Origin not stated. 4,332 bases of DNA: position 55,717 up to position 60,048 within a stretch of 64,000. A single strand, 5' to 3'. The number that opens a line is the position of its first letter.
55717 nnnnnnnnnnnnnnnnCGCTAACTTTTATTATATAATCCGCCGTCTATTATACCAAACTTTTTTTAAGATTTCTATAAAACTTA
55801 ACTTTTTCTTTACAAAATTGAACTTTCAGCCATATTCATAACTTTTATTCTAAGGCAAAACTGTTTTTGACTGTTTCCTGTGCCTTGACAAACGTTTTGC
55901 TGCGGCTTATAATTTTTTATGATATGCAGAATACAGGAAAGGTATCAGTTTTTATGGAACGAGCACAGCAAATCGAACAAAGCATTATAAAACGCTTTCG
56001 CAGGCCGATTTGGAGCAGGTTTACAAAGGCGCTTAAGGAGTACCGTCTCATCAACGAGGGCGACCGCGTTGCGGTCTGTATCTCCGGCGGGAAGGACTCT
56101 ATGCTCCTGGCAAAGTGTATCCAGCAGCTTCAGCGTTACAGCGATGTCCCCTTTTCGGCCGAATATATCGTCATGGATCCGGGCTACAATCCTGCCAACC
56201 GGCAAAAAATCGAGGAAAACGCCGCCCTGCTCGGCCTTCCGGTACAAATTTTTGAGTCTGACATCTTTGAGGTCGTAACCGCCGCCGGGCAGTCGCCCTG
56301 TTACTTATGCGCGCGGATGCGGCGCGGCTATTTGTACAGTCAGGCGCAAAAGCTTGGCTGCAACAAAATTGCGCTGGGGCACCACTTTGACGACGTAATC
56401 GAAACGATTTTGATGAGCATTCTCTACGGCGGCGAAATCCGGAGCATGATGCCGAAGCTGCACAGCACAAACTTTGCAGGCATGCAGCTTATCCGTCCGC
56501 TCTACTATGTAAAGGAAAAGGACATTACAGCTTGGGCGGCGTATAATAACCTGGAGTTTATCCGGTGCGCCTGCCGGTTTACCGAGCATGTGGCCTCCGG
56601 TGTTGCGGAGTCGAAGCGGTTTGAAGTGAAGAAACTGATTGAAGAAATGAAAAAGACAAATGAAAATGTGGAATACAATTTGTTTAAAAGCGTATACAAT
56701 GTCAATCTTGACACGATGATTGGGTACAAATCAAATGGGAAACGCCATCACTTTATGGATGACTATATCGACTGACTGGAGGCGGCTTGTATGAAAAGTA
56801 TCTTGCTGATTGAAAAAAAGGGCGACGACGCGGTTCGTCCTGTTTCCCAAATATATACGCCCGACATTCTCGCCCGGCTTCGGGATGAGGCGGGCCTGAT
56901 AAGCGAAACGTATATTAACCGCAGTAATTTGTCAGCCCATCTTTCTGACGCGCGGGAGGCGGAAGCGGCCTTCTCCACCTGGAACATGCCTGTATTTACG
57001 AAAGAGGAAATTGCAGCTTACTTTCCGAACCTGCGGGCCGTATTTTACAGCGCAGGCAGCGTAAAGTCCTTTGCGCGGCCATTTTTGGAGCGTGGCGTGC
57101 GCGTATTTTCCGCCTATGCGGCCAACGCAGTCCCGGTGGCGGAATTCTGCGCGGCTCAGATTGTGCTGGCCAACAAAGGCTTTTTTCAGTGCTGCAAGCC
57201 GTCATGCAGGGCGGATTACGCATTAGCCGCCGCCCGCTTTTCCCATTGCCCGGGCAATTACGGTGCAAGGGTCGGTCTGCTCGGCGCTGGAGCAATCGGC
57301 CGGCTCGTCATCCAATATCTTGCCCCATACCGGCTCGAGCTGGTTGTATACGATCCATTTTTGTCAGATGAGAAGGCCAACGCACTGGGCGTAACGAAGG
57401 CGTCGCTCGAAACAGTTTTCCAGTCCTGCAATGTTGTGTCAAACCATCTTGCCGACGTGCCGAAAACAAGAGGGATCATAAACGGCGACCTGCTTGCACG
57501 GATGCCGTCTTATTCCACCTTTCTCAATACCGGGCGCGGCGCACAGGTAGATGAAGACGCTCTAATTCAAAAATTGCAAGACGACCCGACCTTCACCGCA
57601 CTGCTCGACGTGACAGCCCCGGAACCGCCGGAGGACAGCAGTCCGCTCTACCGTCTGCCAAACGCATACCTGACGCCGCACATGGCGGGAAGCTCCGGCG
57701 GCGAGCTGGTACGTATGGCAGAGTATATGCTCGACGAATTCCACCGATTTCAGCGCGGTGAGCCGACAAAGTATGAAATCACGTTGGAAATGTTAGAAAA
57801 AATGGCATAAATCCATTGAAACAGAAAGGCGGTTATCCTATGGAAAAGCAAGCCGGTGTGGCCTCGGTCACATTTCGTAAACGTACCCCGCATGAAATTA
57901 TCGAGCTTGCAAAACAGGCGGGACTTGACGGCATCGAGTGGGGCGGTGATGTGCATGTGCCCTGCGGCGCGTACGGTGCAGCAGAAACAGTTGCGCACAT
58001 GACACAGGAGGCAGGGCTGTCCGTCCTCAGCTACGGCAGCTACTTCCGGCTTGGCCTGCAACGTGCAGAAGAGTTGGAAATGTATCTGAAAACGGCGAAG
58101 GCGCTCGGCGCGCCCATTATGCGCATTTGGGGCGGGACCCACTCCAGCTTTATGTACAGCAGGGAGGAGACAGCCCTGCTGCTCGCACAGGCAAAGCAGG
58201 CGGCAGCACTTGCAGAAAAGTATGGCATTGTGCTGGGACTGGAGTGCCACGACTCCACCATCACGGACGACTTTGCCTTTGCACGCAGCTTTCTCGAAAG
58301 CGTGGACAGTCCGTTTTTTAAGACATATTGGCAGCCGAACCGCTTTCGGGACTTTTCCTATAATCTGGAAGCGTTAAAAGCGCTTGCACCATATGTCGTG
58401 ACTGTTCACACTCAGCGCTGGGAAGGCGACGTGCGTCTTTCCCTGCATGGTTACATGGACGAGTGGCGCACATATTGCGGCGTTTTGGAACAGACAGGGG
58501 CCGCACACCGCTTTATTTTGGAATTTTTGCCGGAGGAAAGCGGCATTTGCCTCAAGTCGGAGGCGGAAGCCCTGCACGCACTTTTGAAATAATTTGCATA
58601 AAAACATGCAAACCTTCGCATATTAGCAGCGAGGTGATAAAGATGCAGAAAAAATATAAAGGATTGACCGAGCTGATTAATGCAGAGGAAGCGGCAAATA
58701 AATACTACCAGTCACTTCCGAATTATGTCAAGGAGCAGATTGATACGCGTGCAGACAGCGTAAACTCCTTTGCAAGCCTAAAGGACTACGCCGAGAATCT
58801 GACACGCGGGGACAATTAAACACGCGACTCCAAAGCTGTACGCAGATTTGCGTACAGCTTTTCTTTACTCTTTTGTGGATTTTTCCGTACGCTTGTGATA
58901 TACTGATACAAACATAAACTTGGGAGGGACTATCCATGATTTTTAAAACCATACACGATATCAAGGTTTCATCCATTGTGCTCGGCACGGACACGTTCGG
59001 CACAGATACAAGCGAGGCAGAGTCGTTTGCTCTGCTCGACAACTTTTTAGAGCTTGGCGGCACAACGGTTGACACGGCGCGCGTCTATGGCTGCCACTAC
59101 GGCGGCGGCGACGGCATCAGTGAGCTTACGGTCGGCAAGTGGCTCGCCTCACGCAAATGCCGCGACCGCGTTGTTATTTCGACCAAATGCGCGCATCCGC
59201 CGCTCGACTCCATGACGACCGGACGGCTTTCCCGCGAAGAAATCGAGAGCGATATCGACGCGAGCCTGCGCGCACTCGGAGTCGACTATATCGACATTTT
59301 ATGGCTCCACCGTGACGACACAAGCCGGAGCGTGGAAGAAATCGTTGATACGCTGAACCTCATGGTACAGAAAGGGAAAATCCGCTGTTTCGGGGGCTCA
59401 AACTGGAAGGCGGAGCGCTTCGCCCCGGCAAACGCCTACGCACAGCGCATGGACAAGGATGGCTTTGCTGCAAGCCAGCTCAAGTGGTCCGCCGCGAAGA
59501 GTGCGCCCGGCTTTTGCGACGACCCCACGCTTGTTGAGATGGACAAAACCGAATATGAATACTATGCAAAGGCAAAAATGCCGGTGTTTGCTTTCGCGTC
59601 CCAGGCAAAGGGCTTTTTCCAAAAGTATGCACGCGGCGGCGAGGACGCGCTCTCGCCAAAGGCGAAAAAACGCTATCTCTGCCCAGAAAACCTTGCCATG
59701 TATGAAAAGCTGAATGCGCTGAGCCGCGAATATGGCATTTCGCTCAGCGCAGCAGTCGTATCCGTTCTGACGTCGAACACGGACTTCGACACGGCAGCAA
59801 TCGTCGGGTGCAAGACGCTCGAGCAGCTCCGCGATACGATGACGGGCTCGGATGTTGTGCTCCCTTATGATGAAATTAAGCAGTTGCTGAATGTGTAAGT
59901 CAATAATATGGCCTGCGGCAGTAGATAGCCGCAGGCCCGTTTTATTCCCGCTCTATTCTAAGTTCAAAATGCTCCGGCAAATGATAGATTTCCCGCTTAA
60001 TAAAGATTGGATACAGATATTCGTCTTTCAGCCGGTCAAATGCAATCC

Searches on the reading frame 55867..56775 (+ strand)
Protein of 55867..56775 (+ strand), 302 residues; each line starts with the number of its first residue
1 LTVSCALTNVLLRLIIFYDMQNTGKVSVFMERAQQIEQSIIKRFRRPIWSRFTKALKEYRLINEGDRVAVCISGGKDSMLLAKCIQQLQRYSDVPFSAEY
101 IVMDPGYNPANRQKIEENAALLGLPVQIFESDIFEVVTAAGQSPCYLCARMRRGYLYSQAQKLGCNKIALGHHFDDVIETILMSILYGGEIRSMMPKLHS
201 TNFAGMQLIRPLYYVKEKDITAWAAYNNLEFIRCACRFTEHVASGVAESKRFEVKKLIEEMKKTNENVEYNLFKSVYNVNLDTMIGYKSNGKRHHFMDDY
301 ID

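Call 52: search_protein_families(library=pfam, proteins=[window:55867-56775:+], max_evalue=0.00001)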
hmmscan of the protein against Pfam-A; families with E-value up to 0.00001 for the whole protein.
window:55867-56775:+ (302 aa): 1 family
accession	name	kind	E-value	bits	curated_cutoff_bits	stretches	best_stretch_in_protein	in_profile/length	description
PF01171.26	ATP_bind_3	-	2.6e-18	66.8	27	1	68-232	2-164/182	PP-loop family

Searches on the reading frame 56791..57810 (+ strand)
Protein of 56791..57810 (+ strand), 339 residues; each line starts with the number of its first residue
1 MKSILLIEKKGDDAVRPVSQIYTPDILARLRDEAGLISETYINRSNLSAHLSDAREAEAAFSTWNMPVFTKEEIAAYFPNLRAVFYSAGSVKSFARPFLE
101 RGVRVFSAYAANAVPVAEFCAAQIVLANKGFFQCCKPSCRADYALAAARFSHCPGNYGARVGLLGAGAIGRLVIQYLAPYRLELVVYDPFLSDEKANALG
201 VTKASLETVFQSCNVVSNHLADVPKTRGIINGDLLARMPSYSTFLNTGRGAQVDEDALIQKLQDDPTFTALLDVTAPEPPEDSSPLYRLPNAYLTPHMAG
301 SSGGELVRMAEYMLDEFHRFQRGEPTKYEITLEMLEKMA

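Call 52: search_protein_families(library=pfam, proteins=[window:56791-57810:+], max_evalue=0.00001)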
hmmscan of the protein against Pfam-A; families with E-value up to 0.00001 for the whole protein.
window:56791-57810:+ (339 aa): 1 family
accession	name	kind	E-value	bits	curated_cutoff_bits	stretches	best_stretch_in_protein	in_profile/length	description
PF02826.25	2-Hacid_dh_C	-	5.6e-40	137.1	25.1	1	156-299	34-178/178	D-isomer specific 2-hydroxyacid dehydrogenase, NAD binding domain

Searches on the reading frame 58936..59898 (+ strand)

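Call 52: search_protein_families(library=pfam, proteins=[window:58936-59898:+], max_evalue=0.00001)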
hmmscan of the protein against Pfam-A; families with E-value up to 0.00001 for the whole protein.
window:58936-59898:+ (320 aa): 1 family
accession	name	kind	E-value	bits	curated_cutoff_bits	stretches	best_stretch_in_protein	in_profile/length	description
PF00248.27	Aldo_ket_red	-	2.5e-55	188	24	1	14-317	2-286/291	Aldo/keto reductase family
